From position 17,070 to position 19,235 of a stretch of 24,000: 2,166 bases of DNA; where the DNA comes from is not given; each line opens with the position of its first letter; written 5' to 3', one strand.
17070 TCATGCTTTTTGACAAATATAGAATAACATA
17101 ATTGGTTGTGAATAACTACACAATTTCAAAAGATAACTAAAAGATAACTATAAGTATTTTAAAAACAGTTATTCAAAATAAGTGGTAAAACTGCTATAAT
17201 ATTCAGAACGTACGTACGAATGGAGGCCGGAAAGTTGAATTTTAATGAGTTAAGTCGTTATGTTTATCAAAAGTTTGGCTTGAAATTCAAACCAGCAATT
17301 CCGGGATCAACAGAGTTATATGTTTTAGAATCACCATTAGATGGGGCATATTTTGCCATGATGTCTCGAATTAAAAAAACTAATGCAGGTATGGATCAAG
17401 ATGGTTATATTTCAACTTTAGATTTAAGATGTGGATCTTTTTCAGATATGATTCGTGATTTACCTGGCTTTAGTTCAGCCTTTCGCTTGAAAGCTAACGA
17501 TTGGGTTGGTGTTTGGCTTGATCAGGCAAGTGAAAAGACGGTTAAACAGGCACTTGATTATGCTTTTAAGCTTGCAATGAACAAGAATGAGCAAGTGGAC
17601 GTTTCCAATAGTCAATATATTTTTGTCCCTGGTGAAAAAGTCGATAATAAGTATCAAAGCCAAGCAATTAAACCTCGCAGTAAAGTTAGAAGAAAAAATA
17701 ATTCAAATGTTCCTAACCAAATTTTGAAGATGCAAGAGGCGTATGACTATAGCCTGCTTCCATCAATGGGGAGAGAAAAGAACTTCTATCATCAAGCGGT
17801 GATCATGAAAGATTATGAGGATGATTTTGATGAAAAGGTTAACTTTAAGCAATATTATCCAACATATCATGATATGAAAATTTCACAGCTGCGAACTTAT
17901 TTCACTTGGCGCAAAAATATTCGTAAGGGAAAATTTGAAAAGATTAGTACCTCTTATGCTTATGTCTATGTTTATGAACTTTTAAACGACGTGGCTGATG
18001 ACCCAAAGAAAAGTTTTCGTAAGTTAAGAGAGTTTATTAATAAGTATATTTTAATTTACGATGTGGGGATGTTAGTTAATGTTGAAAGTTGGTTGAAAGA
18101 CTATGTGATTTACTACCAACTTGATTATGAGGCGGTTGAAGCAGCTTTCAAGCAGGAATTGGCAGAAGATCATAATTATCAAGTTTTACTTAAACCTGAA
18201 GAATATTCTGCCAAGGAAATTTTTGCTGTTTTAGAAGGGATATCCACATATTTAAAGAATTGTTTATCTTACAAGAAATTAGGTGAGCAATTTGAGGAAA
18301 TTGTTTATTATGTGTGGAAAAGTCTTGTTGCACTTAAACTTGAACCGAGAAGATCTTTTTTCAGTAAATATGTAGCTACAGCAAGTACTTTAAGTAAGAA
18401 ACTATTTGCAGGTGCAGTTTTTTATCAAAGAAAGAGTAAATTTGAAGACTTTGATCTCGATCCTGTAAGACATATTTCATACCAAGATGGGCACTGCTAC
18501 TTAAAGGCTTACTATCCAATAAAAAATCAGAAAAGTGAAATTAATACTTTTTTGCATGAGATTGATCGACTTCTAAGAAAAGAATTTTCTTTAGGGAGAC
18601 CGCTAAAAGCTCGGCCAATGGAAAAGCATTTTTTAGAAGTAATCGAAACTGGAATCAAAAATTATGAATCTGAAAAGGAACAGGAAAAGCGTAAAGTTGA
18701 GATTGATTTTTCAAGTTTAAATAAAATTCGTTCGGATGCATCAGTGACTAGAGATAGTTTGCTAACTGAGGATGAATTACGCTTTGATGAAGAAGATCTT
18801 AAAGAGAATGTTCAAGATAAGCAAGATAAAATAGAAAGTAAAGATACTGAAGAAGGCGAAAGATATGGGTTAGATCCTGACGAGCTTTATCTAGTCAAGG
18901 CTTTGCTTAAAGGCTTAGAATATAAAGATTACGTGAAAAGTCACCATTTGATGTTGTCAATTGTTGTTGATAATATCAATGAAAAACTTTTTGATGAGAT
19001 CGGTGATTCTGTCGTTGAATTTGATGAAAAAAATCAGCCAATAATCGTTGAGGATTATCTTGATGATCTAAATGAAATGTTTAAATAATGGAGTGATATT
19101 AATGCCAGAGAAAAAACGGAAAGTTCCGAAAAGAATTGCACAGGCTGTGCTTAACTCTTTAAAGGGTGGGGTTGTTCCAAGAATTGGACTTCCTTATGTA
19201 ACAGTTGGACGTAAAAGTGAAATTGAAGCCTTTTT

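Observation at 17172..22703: TerB / P-loop ATPase / Lhr-like helicase operon: a Shango-type anti-phage candidate among housekeeping genes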

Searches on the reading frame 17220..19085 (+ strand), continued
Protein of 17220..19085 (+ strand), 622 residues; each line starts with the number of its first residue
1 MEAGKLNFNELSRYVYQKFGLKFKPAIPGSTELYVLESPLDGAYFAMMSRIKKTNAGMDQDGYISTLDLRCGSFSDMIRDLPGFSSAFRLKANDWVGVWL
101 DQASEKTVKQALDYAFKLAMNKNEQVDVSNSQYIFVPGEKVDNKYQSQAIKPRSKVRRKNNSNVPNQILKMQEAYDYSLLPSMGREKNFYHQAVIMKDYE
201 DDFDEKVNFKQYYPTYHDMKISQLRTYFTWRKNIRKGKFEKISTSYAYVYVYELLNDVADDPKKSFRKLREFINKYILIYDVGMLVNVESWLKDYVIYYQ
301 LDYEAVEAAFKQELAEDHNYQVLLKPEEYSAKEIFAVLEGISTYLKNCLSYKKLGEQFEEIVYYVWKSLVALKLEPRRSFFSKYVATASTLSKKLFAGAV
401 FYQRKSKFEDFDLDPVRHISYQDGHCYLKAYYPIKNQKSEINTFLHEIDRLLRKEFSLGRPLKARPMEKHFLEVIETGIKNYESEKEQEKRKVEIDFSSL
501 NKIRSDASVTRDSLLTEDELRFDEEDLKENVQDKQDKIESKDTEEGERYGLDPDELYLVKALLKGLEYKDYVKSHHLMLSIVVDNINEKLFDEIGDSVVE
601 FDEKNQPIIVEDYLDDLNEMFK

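Call 57: find_encoding_contigs(protein=P0105, flank=10000, max_places=3)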
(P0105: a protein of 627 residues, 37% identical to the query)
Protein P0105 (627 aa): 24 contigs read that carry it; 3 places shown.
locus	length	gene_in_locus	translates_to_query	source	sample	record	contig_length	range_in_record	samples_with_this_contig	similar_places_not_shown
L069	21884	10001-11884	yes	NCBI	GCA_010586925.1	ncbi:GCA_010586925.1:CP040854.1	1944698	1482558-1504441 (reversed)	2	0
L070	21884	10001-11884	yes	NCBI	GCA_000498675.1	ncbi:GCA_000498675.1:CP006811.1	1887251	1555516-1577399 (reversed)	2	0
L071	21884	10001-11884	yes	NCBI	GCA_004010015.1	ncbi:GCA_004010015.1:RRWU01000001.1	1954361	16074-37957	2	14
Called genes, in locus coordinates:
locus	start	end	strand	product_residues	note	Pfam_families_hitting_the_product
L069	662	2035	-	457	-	PF00324:AA_permease, PF03845:Spore_permease (weak), PF13520:AA_permease_2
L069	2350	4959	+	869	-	PF00171:Aldedh, PF00465:Fe-ADH, PF13685:Fe-ADH_2, PF25137:ADH_Fe_C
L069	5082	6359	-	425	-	PF13542:HTH_Tnp_ISL3 (weak), PF01610:DDE_Tnp_ISL3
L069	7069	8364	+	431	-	PF00078:RVT_1, PF08388:GIIM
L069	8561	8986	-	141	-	-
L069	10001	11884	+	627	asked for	PF13208:TerB_N, PF15615:TerB_C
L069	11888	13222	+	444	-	PF10923:BrxC_BrxD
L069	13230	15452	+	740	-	PF00270:DEAD, PF04851:ResIII, PF00271:Helicase_C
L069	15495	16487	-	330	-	PF01073:3Beta_HSD, PF01370:Epimerase, PF02719:Polysacc_synt_2, PF04321:RmlD_sub_bind, PF08659:KR (weak), PF13460:NAD_binding_10, PF16363:GDP_Man_Dehyd, PF07993:NAD_binding_4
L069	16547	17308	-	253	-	PF10021:PARG_cat_microb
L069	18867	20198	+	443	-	PF01134:GIDA (faint), PF01266:DAO (faint), PF07992:Pyr_redox_2, PF13738:Pyr_redox_3, PF00070:Pyr_redox, PF02737:3HCDH_N (weak), PF03721:UDPG_MGDP_dh_N (weak), PF02852:Pyr_redox_dim, +8 more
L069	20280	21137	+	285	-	PF00248:Aldo_ket_red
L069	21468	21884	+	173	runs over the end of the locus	PF00583:Acetyltransf_1 (weak)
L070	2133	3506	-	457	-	PF00324:AA_permease, PF03845:Spore_permease (weak), PF13520:AA_permease_2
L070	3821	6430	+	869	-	PF00171:Aldedh, PF00465:Fe-ADH, PF13685:Fe-ADH_2, PF25137:ADH_Fe_C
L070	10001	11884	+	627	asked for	PF13208:TerB_N, PF15615:TerB_C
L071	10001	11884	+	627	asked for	PF13208:TerB_N, PF15615:TerB_C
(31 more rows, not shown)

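Call 75: search_protein_families(library=pfam, proteins=[L069:10001-11881:+], max_evalue=0.01)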
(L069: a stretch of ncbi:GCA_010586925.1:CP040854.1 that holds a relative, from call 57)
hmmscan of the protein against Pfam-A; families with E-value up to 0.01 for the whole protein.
L069:10001-11881:+ (627 aa): 2 families
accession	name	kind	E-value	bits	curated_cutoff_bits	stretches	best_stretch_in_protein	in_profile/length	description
PF13208.11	TerB_N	-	2.7e-30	106.1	25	1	172-352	12-182/207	TerB N-terminal domain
PF15615.11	TerB_C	-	2.4e-23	83.4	26.3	1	487-619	2-148/148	TerB-C domain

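Call 93: find_encoding_contigs(protein=P0053, flank=8000, max_places=1)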
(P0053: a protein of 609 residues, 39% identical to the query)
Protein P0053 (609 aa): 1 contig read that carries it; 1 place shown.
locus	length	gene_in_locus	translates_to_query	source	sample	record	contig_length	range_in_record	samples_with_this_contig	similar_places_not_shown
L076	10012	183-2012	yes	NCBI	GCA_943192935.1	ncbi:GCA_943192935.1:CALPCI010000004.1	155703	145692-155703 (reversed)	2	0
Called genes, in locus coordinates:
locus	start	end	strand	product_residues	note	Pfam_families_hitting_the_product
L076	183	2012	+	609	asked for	PF13208:TerB_N, PF15615:TerB_C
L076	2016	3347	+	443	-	PF10923:BrxC_BrxD, PF13191:AAA_16 (weak)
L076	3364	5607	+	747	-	PF00270:DEAD, PF04851:ResIII (weak), PF00271:Helicase_C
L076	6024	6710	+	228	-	-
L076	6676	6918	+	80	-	PF05973:Gp49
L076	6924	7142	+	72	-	PF13560:HTH_31 (weak), PF20432:Xre-like-HTH (weak), PF01381:HTH_3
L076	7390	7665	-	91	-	PF13443:HTH_26 (faint)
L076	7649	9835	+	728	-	PF23649:FKBP15 (faint), PF25994:HH_AprE (faint), PF25014:NET2A (weak), PF00038:Filament (weak), PF00746:Gram_pos_anchor (weak)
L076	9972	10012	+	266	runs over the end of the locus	-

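Call 94: find_encoding_contigs(protein=P0067, flank=8000, max_places=1)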
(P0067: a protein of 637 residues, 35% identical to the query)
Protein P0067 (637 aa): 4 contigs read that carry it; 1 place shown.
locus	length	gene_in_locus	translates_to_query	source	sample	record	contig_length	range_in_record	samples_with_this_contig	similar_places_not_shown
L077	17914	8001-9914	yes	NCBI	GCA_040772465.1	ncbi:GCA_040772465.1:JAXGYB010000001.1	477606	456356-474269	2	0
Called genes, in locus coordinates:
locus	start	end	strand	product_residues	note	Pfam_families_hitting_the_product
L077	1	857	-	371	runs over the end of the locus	PF02350:Epimerase_2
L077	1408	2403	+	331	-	-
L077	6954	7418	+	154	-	-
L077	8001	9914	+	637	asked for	PF13208:TerB_N, PF15615:TerB_C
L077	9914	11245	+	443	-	PF10923:BrxC_BrxD, PF13191:AAA_16 (weak)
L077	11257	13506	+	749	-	PF00270:DEAD, PF00271:Helicase_C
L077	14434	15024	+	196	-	PF05713:MobC (faint)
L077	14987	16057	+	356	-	PF03432:Relaxase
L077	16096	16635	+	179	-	-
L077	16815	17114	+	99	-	-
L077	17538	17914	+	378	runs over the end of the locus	PF13936:HTH_38, PF00665:rve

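Call 108: fold_search(model_id=the predicted structure, library=viral)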
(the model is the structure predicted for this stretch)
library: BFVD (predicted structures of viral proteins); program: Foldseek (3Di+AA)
matches with E <= 10: 168; with E <= 0.001: 0
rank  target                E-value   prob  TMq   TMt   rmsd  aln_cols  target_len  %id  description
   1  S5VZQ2                7.0e-02  0.97  0.12  0.46   5.7       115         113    7  Uncharacterized protein [Pseudomonas phage PaBG]
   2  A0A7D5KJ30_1          9.9e-02  0.06  0.09  0.05  30.7       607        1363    8  RNA-directed RNA polymerase L [Halophytophthora RNA virus 1]
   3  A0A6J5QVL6            1.2e-01  0.25  0.07  0.20  18.4       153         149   12  Uncharacterized protein [uncultured Caudovirales phage]
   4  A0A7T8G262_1          2.1e-01  0.05  0.09  0.06  30.2       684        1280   13  Replicase large subunit [Soybean thrips virga-like virus 1]
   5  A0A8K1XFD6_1          3.9e-01  0.03  0.07  0.04  31.2       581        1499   11  (no name in the UniProt tables at hand)
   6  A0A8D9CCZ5            7.1e-01  0.04  0.09  0.11  19.6       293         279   10  Uncharacterized protein [uncultured marine phage]
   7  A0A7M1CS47            9.1e-01  0.82  0.10  0.45   8.2        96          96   12  (no name in the UniProt tables at hand)
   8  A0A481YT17            9.1e-01  0.28  0.12  0.36   7.4       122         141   12  Uncharacterized protein [Marseillevirus LCMAC101]
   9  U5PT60                1.0e+00  0.04  0.05  0.11  23.5       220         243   11  Uncharacterized protein [Clavibacter phage CN1A]
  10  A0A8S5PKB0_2          1.2e+00  0.02  0.06  0.05  47.5       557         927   11  Nuclear pore complex protein [Siphoviridae sp. ctL0q1]
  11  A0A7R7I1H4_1          1.2e+00  0.02  0.10  0.07  26.7       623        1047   12  RNA-directed RNA polymerase [Tulip streak virus]
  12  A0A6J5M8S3            1.4e+00  0.02  0.05  0.11  45.2       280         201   12  Uncharacterized protein [uncultured Caudovirales phage]
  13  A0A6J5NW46            1.5e+00  0.18  0.10  0.31   7.7       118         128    5  Uncharacterized protein [uncultured Caudovirales phage]
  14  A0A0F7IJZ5            1.6e+00  0.02  0.07  0.06  27.2       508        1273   12  Tail length tape measure protein [Polaribacter phage P12002S]
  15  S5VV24                1.7e+00  0.51  0.08  0.22   3.1        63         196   16  Uncharacterized protein [Pseudomonas phage PaBG]
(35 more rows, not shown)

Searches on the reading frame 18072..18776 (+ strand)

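Call 35: search_protein_families(library=pfam, proteins=[window:18072-18776:+], max_evalue=10)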
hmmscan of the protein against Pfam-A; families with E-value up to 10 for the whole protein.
seq(235 aa): 1 family
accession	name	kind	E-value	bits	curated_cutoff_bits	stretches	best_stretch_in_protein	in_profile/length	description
PF15615.11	TerB_C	-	0.00023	21.8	26.3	1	198-235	6-46/148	TerB-C domain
